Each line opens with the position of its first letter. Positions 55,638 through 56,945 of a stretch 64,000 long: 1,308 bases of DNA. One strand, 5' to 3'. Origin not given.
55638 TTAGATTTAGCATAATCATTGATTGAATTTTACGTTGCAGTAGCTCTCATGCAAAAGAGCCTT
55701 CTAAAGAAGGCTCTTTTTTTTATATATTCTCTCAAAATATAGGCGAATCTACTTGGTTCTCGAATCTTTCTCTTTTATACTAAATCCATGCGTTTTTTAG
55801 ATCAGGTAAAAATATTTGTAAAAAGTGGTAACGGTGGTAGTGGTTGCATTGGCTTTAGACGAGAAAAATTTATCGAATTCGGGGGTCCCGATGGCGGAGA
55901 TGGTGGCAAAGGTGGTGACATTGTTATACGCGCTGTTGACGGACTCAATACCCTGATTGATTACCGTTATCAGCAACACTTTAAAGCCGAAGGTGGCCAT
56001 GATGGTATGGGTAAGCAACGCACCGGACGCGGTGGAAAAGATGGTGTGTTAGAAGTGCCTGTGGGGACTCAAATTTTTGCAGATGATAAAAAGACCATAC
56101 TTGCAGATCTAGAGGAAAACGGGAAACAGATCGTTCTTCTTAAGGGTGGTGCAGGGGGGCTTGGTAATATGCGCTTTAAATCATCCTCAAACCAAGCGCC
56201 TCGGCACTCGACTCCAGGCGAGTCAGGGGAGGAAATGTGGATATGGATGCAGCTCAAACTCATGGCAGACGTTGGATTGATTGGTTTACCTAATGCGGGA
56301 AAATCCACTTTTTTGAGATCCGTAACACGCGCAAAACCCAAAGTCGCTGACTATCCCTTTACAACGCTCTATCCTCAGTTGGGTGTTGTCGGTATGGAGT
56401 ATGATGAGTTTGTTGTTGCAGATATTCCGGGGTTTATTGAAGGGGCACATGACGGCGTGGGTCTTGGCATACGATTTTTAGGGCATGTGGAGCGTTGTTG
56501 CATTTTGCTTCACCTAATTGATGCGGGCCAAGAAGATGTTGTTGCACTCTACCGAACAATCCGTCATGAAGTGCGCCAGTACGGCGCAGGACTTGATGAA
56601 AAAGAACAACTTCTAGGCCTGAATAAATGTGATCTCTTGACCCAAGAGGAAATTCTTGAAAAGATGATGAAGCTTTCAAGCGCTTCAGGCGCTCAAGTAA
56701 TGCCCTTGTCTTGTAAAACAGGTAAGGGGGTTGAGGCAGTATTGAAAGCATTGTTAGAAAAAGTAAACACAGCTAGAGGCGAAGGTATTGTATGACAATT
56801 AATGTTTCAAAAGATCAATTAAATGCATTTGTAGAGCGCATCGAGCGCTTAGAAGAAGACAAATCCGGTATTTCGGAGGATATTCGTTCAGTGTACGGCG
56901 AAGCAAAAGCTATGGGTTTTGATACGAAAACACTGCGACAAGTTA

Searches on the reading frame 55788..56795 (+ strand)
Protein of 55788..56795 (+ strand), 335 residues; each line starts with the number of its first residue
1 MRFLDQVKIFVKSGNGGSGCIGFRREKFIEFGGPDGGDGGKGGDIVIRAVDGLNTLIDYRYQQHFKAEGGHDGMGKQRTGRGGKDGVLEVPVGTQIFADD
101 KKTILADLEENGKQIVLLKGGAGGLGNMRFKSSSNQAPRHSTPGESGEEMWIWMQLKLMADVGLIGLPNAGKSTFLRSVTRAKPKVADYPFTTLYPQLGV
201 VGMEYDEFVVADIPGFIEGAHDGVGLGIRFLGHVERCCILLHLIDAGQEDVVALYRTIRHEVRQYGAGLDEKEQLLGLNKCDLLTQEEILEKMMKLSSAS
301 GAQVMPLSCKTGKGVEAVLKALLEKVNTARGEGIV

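Call 44: find_homologous_proteins(query=window:55788-56795:+, max_evalue=1e-30)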
Query window:55788-56795:+ (335 aa): 8000 proteins with E <= 1e-30 among 8000 candidates; the best 120 are listed.
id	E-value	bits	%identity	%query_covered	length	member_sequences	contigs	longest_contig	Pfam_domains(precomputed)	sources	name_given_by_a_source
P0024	3.4e-221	751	100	100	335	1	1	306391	PF01926.30,PF02421.25,PF01018.29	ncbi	-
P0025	7.2e-185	632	82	100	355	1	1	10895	PF01926.30,PF02421.25,PF01018.29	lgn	-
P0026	1.6e-164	565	74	98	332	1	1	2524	PF01926.30,PF02421.25,PF01018.29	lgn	-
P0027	8.3e-164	563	73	99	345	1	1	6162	PF01926.30,PF02421.25,PF01018.29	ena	-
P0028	4.4e-161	554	72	95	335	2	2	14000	PF01926.30,PF02421.25,PF01018.29,PF03193.23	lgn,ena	-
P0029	3.3e-160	551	72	97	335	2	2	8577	PF01926.30,PF02421.25,PF01018.29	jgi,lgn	-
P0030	2.5e-156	538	69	98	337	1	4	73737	PF01926.30,PF02421.25,PF01018.29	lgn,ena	-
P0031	3.1e-156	538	70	98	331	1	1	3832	PF01926.30,PF02421.25,PF01018.29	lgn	-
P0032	5.3e-154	531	67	98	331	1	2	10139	PF01926.30,PF02421.25,PF01018.29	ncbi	-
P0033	1.5e-153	529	69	97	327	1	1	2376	PF01926.30,PF02421.25,PF01018.29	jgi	jgi:GTP-binding protein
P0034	6.7e-152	524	68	99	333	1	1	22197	PF01926.30,PF02421.25,PF01018.29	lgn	-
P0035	4.1e-150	518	68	98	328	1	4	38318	PF01926.30,PF02421.25,PF01018.29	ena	-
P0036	3.0e-149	515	67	98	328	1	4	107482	PF01926.30,PF02421.25,PF01018.29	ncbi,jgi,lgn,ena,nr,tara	ncbi:MAG: GTPase ObgE [Rickettsiales bacterium]|nr:GTPase ObgE [Rickettsiales bacterium]|tara:strand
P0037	9.5e-149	513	66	98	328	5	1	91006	PF01926.30,PF02421.25,PF00009.34,PF01018.29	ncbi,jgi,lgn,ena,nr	ncbi:MAG: GTPase ObgE [Alphaproteobacteria bacterium]|nr:MAG: GTPase ObgE [Alphaproteobacteria bacte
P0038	1.2e-147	510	-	-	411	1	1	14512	PF01926.30,PF02421.25,PF01018.29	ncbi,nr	ncbi:MAG: GTPase ObgE, partial [Rhodospirillales bacterium]|nr:GTPase ObgE [Rhodospirillales bacteri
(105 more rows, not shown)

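Call 45: find_encoding_contigs(protein=P0025, flank=10000, max_places=3)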
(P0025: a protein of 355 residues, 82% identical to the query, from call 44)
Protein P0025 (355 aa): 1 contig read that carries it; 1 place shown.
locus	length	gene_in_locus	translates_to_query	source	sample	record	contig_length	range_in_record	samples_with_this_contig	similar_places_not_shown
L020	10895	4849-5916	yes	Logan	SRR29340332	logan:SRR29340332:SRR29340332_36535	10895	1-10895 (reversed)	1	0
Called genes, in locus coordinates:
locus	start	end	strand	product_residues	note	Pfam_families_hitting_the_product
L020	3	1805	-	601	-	?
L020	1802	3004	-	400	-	PF00155:Aminotran_1_2, PF01041:DegT_DnrJ_EryC1 (faint)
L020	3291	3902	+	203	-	PF02630:SCO1-SenC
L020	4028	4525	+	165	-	PF00829:Ribosomal_L21p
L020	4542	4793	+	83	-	PF01016:Ribosomal_L27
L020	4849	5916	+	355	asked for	PF01018:GTP1_OBG, PF01926:MMR_HSR1, PF02421:FeoB_N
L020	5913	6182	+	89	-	PF10073:GapR_DNA-bd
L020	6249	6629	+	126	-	PF03100:CcmE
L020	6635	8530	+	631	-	PF01578:Cytochrom_C_asm, PF16327:CcmF_C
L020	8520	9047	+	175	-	PF08534:Redoxin, PF00578:AhpC-TSA, PF00085:Thioredoxin (faint), PF13098:Thioredoxin_2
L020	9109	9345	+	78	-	PF03918:CcmH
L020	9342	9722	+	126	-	-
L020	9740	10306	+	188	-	PF09335:VTT_dom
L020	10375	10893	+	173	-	?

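Call 46: find_encoding_contigs(protein=P0028, flank=10000, max_places=3)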
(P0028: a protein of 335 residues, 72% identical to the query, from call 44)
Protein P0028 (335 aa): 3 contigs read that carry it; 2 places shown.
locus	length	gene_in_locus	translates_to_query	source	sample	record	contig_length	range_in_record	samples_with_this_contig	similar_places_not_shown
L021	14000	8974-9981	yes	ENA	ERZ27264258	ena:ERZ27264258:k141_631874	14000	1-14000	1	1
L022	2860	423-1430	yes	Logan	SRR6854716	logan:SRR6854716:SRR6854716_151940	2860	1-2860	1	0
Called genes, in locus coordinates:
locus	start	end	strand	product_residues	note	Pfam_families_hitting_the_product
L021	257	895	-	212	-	-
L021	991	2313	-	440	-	PF01235:Na_Ala_symp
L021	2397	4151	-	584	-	PF03485:Arg_tRNA_synt_N, PF00750:tRNA-synt_1d, PF05746:DALR_1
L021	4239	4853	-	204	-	PF00163:Ribosomal_S4, PF01479:S4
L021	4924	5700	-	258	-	PF00588:SpoU_methylase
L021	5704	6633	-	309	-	PF01300:Sua5_yciO_yrdC, PF03481:Sua5_C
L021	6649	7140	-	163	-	PF09912:DUF2141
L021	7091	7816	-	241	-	PF09335:VTT_dom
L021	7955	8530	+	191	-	PF00829:Ribosomal_L21p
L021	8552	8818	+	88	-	PF01016:Ribosomal_L27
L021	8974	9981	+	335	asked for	PF01018:GTP1_OBG, PF03193:RsgA_GTPase (faint), PF01926:MMR_HSR1, PF02421:FeoB_N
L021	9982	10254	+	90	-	PF10073:GapR_DNA-bd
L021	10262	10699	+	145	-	PF03100:CcmE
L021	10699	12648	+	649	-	PF01578:Cytochrom_C_asm, PF16327:CcmF_C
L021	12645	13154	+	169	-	PF00085:Thioredoxin (faint), PF13098:Thioredoxin_2 (weak)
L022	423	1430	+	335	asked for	PF01018:GTP1_OBG, PF03193:RsgA_GTPase (faint), PF01926:MMR_HSR1, PF02421:FeoB_N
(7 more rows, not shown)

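Call 80: find_encoding_contigs(protein=P0030, flank=10000, max_places=1)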
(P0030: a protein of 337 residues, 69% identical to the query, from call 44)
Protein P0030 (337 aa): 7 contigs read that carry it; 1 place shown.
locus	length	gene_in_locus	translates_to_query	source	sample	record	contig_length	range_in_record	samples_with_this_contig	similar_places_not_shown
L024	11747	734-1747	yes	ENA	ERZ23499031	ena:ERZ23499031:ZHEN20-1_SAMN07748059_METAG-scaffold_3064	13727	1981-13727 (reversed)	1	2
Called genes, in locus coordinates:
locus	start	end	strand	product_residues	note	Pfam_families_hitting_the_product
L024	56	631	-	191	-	-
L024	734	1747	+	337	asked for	PF01018:GTP1_OBG, PF01926:MMR_HSR1, PF02421:FeoB_N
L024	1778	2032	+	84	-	PF10073:GapR_DNA-bd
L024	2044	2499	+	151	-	PF03100:CcmE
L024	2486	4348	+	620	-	PF01578:Cytochrom_C_asm, PF16327:CcmF_C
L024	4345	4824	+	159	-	PF00578:AhpC-TSA (weak), PF00085:Thioredoxin (weak), PF13098:Thioredoxin_2 (weak), PF13905:Thioredoxin_8 (faint)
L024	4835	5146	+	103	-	PF03918:CcmH (weak)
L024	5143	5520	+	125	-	-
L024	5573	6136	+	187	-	PF09335:VTT_dom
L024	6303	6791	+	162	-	PF13239:2TM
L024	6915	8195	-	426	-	PF10098:DUF2336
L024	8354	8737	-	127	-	PF01192:RNA_pol_Rpb6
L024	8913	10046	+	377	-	PF00497:SBP_bac_3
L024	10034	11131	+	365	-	PF00497:SBP_bac_3 (weak)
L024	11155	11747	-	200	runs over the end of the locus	PF03886:ABC_trans_aux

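Call 81: find_encoding_contigs(protein=P0027, flank=10000, max_places=1)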
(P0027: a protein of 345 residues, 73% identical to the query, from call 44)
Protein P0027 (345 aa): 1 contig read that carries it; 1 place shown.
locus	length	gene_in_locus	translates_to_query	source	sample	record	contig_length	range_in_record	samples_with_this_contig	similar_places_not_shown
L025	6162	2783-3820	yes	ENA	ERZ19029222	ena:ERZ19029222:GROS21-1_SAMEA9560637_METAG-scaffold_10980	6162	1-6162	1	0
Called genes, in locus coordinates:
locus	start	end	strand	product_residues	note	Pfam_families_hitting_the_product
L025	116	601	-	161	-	PF04608:PgpA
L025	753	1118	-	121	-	-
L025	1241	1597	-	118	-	PF08843:AbiEii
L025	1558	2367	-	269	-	-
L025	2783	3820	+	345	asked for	PF01018:GTP1_OBG, PF01926:MMR_HSR1, PF02421:FeoB_N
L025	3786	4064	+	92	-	PF10073:GapR_DNA-bd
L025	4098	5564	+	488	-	PF10423:AMNp_N, PF01048:PNP_UDP_1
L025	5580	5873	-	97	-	-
